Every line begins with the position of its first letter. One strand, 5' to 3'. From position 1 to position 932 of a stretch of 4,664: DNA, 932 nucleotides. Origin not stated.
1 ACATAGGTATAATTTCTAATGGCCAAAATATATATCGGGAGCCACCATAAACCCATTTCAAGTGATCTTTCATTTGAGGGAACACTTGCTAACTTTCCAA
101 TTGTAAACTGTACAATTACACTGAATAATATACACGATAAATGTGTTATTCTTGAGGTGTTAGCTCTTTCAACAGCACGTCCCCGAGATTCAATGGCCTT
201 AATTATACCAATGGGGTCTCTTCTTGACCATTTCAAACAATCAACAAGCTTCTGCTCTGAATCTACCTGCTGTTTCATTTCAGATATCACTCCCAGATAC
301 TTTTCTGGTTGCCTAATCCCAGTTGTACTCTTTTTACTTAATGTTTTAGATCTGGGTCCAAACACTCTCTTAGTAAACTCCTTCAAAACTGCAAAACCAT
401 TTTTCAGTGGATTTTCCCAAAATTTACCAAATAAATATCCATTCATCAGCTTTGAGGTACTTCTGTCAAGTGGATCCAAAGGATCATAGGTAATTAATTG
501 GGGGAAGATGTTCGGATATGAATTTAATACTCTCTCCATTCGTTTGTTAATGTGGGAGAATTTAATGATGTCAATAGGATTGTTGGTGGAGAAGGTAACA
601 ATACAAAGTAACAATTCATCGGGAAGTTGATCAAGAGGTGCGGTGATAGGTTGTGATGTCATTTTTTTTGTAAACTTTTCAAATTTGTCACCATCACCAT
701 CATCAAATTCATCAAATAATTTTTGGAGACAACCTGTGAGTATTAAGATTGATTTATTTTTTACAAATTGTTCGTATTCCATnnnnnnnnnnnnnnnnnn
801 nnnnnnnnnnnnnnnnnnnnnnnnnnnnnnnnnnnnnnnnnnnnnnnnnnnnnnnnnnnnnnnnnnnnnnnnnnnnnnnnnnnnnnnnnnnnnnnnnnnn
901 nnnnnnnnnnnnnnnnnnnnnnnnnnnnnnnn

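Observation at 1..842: Largest real gene in the window is missing from the ORF track: minus-strand F-box protein running off the 5' edge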

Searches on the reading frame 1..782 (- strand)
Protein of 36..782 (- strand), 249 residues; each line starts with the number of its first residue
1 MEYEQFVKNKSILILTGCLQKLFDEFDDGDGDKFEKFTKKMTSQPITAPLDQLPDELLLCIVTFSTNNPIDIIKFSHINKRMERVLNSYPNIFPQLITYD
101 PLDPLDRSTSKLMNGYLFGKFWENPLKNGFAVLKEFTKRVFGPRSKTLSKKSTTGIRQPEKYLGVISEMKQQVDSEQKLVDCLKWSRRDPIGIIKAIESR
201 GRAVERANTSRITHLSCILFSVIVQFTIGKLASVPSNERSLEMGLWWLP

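Call 4: search_protein_families(library=pfam, proteins=[window:1-782:-], max_evalue=1)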
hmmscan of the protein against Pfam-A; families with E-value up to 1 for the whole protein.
window:1-782:- (260 aa): 1 family
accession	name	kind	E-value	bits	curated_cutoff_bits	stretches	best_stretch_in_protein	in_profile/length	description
PF12937.12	F-box-like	-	0.12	12.6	24.3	1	50-86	1-35/47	F-box-like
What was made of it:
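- On F-box (Pfam PF00646 / PF12937): The window protein alone scores PF12937 E = 0.12, 12.6 bits (cutoff 24.3) (call 4).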

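Call 6: find_homologous_proteins(query=window:1-782:-, max_evalue=0.001)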
Query window:1-782:- (260 aa): 2 proteins with E <= 0.001 among 264 candidates.
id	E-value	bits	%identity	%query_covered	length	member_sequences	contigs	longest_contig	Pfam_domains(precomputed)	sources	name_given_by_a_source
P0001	3.9e-135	467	100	80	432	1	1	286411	-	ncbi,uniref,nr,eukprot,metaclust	ncbi:Hypothetical protein NAEGRDRAFT_73574 [Naegleria gruberi]|uniref:F-box domain-containing protei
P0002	1.7e-111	390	100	68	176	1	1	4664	-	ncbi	ncbi:hypothetical protein NAEGRDRAFT_76832, partial [Naegleria gruberi]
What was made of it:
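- Checked: The window is the entire 4,664-bp scaffold (call 6, longest_contig 4664).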

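Call 8: find_encoding_contigs(protein=P0001, flank=6000, max_places=4)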
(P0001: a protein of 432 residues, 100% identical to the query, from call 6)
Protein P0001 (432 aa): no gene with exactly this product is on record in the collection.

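Call 9: find_encoding_contigs(protein=P0002, flank=6000, max_places=4)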
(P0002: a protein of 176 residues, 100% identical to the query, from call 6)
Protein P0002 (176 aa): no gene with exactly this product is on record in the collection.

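Call 17: search_solved_structures(query=P0001, max_evalue=10, show_alignments=3)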
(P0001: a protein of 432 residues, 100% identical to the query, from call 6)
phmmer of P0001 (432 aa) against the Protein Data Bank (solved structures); distinct sequences matched with E-value up to 10: 1.
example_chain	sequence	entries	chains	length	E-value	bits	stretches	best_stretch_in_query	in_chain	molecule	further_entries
8ua7_A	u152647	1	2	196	0.58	12.4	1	83-162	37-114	Histone H3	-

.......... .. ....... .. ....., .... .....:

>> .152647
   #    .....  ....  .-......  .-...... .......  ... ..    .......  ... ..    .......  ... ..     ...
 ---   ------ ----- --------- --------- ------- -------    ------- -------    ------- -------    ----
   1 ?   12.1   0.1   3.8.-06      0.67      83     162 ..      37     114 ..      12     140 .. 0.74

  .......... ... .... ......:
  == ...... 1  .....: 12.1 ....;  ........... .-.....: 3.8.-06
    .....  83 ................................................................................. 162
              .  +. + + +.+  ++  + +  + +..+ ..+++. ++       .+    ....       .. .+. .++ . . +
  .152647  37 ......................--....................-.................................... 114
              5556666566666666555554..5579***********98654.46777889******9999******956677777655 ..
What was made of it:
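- Tried and rejected: A single-sequence PDB search with P0001 gave only a chance hit to histone H3, E = 0.58 (call 17).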

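Call 18: search_protein_families(library=pfam, proteins=[P0001], max_evalue=10)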
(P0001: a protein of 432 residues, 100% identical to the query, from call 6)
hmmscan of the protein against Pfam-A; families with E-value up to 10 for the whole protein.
P0001 (432 aa): 0 families

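Call 29: search_protein_representatives(alignment_id=A1)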
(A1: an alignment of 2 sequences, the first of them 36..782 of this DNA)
Query: 2 sequences, 472 profile positions. Proteins with E-value up to 0.001 (for the whole library): 7; up to 1e-10: 4; up to 1e-30: 2. The best 7 are listed.
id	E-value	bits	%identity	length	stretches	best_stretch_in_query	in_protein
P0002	2.8e-132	458.3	-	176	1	41-216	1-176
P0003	2.0e-53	198.3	-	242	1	219-457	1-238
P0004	1.1e-18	83.8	-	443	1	48-463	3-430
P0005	3.7e-13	65.5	-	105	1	103-191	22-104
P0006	1.5e-09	53.7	-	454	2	231-452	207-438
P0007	1.5e-06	43.7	-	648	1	231-452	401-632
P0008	3.8e-04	35.8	-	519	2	40-92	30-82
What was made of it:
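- No relative matches profile positions 1-39 (call 29).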

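Call 31: predict_structure(protein=P0001)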
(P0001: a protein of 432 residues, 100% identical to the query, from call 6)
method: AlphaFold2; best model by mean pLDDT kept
length: 432 residues; sequences in the alignment: 1
mean_pLDDT: 39.2   pTM: 0.23
mean pLDDT of the five models: 39.2, 31.3, 30.1, 28.8, 27.0
residues with pLDDT >= 90: 0; 70-90: 2; 50-70: 41; < 50: 389
segments of 3 or more residues with pLDDT < 50: 1-12, 15-367, 377-382, 392-403
pLDDT, mean of each block of 10 residues (from residue 1): 38 46 39 40 44 34 34 34 36 39 36 33 32 38 36 34 32 37 40 38 38 36 33 34 34 35 38 32 33 35 34 35 34 38 40 43 49 51 49 46 50 61 62 55
secondary structure, 60 per line:
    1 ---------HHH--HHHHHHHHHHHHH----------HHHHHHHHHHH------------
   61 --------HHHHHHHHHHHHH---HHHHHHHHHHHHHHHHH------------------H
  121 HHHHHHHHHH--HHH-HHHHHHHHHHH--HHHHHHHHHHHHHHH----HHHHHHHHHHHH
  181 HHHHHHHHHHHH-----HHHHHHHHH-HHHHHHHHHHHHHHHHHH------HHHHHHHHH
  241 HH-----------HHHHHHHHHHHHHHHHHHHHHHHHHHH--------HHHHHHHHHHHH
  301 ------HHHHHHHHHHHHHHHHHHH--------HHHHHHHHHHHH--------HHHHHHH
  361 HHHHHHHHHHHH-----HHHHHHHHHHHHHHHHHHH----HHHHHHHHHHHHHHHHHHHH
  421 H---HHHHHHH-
elements in order: H15-27 H38-48 H69-81 H85-101 H120-130 H137-147 H150-164 H169-192 H198-206 H208-225 H232-242 H254-280 H289-300 H307-325 H334-345 H354-372 H378-396 H401-421 H425-431

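Call 33: find_homologous_proteins(query=A2, max_evalue=0.01)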
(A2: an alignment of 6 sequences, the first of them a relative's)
Query A2 (6 sequences) (432 aa, profile of the alignment): 3 proteins with E <= 0.01 among 8000 candidates.
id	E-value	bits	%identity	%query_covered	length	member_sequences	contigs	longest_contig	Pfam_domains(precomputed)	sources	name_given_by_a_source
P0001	4.6e-173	594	100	100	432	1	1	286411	-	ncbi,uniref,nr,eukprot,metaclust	ncbi:Hypothetical protein NAEGRDRAFT_73574 [Naegleria gruberi]|uniref:F-box domain-containing protei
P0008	2.5e-157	542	24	46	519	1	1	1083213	PF12937.13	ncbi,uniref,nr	ncbi:hypothetical protein C9374_003567 [Naegleria lovaniensis]|uniref:F-box domain-containing protei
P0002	2.2e-62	230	100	41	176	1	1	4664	-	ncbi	ncbi:hypothetical protein NAEGRDRAFT_76832, partial [Naegleria gruberi]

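Call 34: list_cluster_members(proteins=[P0003, P0004, P0005, P0006, P0007, P0008])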
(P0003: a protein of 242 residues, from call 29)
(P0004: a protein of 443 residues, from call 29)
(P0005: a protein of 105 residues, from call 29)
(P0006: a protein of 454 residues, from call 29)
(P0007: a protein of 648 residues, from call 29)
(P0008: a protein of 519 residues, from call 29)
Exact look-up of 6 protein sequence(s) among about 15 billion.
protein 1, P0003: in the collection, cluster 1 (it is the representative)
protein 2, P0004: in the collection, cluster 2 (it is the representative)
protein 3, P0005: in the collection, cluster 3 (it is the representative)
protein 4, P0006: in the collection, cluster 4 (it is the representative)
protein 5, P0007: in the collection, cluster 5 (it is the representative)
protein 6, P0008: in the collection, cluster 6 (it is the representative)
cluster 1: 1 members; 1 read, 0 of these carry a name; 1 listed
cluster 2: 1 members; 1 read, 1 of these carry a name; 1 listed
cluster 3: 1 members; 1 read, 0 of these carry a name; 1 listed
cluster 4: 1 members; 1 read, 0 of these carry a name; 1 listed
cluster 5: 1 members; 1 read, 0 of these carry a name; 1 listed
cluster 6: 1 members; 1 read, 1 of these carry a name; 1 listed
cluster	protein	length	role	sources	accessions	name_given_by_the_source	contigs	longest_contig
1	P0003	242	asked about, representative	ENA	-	-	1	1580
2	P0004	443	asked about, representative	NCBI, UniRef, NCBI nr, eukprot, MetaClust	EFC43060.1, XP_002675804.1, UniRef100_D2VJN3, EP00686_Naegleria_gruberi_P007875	Hypothetical protein NAEGRDRAFT_69101 [Naegleria gruberi] | F-box domain-containing protein n=1 Tax=Naegleria gruberi TaxID=5762 RepID=D2VJN3_NAEGR | uncharacterized protein NAEGRDRAFT_69101 [Naegleria gruberi]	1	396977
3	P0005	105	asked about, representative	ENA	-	-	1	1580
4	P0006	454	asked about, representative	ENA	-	-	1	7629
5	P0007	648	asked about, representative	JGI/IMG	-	-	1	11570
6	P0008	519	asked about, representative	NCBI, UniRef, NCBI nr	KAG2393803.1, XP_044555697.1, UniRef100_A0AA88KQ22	hypothetical protein C9374_003567 [Naegleria lovaniensis] | F-box domain-containing protein n=1 Tax=Naegleria lovaniensis TaxID=51637 ... | uncharacterized protein C9374_003567 [Naegleria lovaniensis]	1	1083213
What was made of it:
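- Exhaustive HMMER search: 7 relatives, including a full-length match to N. gruberi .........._69101 (1.1e-18) and N. lovaniensis C9374_003567 (calls 29, 33, 34).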

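Call 35: search_protein_families(library=pfam, alignment_id=A2, max_evalue=1)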
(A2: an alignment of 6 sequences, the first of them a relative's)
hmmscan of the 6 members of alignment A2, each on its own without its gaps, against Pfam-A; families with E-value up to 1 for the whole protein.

A. member 1, P0001 (432 aa): 0 families

B. families by the number of members that match (of 6 scanned): 5 families
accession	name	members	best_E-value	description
PF12937.12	F-box-like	3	8.5e-08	F-box-like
PF00646.38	F-box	3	0.00021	F-box domain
PF10332.14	DUF2418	1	0.043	Protein of unknown function (DUF2418)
PF24413.1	W02B3_4_N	1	0.054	W02B3.4-like, N-terminal domain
PF17296.8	ArenaCapSnatch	1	0.15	Arenavirus cap snatching domain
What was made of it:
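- On F-box (Pfam PF00646 / PF12937): Three of four N-terminus-bearing family members hit F-box-like or F-box, best 8.5e-8 (call 35).
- Pfam F-box-like/F-box hits in 3 of the 4 members that have an N-terminal region, best 8.5e-8 (call 35).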

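Call 36: find_encoding_contigs(protein=P0005, flank=3000)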
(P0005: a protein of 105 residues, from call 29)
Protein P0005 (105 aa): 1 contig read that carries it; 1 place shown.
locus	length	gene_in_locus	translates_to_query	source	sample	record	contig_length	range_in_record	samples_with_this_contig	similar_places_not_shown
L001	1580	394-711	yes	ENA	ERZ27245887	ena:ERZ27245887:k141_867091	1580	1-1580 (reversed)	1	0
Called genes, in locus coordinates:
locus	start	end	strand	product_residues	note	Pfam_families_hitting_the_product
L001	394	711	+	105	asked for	-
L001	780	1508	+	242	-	-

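Call 37: find_encoding_contigs(protein=P0008, flank=3000, max_places=2)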
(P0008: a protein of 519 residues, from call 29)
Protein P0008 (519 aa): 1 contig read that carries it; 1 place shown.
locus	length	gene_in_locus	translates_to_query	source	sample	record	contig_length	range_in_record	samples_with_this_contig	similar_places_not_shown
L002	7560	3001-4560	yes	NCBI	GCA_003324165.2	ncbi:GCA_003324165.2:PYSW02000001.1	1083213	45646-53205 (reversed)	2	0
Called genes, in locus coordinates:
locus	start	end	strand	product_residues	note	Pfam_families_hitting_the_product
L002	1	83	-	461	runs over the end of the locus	-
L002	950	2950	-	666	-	PF13475:DUF4116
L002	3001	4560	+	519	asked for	PF12937:F-box-like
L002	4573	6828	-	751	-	PF13475:DUF4116 (weak)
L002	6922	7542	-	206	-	PF02900:LigB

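Call 44: find_encoding_contigs(protein=P0004, flank=2000, max_places=2)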
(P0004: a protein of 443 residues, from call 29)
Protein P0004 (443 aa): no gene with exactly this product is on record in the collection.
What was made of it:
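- The DNA of the 286-kb scaffold could not be fetched (calls 8, 9, 44), so identity outside the CDS is unknown.
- Tried and rejected: Exact look-ups failed for P0001, P0002 and P0004, so the N. gruberi assembly is not in that index (calls 8, 9, 44).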

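Call 45: find_encoding_contigs(protein=P0006, flank=4000, max_places=2)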
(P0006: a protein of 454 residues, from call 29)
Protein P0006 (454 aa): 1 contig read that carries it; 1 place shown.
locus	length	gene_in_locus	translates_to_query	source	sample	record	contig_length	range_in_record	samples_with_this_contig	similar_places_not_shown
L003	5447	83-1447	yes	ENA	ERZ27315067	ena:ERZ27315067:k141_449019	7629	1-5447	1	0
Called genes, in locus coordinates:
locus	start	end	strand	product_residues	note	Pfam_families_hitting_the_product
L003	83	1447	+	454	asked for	PF12937:F-box-like (weak)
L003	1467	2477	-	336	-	PF00071:Ras, PF08477:Roc (weak)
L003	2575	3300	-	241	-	PF10018:Med4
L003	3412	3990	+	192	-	PF03371:PRP38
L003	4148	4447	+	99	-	-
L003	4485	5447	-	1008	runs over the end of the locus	PF00690:Cation_ATPase_N, PF00122:E1-E2_ATPase, PF00702:Hydrolase, PF13246:Cation_ATPase, PF00689:Cation_ATPase_C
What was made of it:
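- PF12937 is also precomputed for P0008 and P0006 (calls 33, 37, 45). Family members on other contigs were called as single ORFs, so they are intronless (calls 37, 45).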

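Call 48: predict_structure(alignment_id=A2)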
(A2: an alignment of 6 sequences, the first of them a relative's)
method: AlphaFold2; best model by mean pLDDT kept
length: 432 residues; sequences in the alignment: 6
mean_pLDDT: 52.5   pTM: 0.39
mean pLDDT of the five models: 52.5, 50.1, 48.8, 48.1, 39.5
residues with pLDDT >= 90: 0; 70-90: 51; 50-70: 172; < 50: 209
segments of 3 or more residues with pLDDT < 50: 1-149, 201-205, 286-312, 319-323, 325-331, 422-432
pLDDT, mean of each block of 10 residues (from residue 1): 40 46 42 43 45 33 33 35 36 40 34 32 37 41 47 53 60 70 69 59 51 59 62 63 56 53 62 60 50 46 46 49 47 61 59 72 71 59 77 73 78 68 46 40
secondary structure, 60 per line:
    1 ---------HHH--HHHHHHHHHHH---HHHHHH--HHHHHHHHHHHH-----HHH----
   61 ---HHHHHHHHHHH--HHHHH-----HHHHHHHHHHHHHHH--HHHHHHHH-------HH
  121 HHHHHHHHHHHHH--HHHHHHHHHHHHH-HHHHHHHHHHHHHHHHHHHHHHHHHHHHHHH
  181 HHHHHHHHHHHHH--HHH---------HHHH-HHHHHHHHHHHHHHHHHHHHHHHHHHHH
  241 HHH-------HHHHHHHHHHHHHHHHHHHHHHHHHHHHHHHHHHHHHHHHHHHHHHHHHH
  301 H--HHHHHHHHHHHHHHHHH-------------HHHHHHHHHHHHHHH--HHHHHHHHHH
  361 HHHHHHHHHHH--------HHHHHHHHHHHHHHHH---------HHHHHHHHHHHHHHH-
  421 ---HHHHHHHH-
elements in order: H15-25 H29-34 H37-48 H64-74 H77-81 H87-101 H104-111 H119-133 H136-148 H150-193 H208-211 H213-243 H251-301 H304-320 H334-348 H351-371 H380-395 H405-419 H424-431
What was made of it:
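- On F-box (Pfam PF00646 / PF12937): The AlphaFold2 models show helices at 15-25, 29-34 and 37-48, but pLDDT is below 50 across residues 1-149 (calls 31, 48).
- The three-helix F-box fold could not be confirmed (calls 31, 48).
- Tried and rejected: The single-sequence AF2 model had pLDDT 39 (call 31) and the six-sequence MSA model 52.5 (call 48).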

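Call 66: find_related_loci(query=window:36-782:-, collection=metagenome_contigs, flank=3000)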
Query window:36-782:- (249 aa) in metagenome_contigs; peptide patterns used: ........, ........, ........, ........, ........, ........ (x = any residue, [..] = any of these).
253 stretches matched a pattern, but none encodes a relative of the query by tblastn (E <= 1e-3).

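Call 68: find_related_loci(query=A5, collection=metagenome_contigs, flank=3000)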
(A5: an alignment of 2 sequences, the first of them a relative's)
Query A5 (432 aa) in metagenome_contigs; peptide patterns used: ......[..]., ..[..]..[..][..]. (x = any residue, [..] = any of these).
95 stretches matched a pattern, but none encodes a relative of the query by tblastn (E <= 1e-3).
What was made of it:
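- Tried and rejected: Neither gave a confirmed relative (calls 66, 68).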
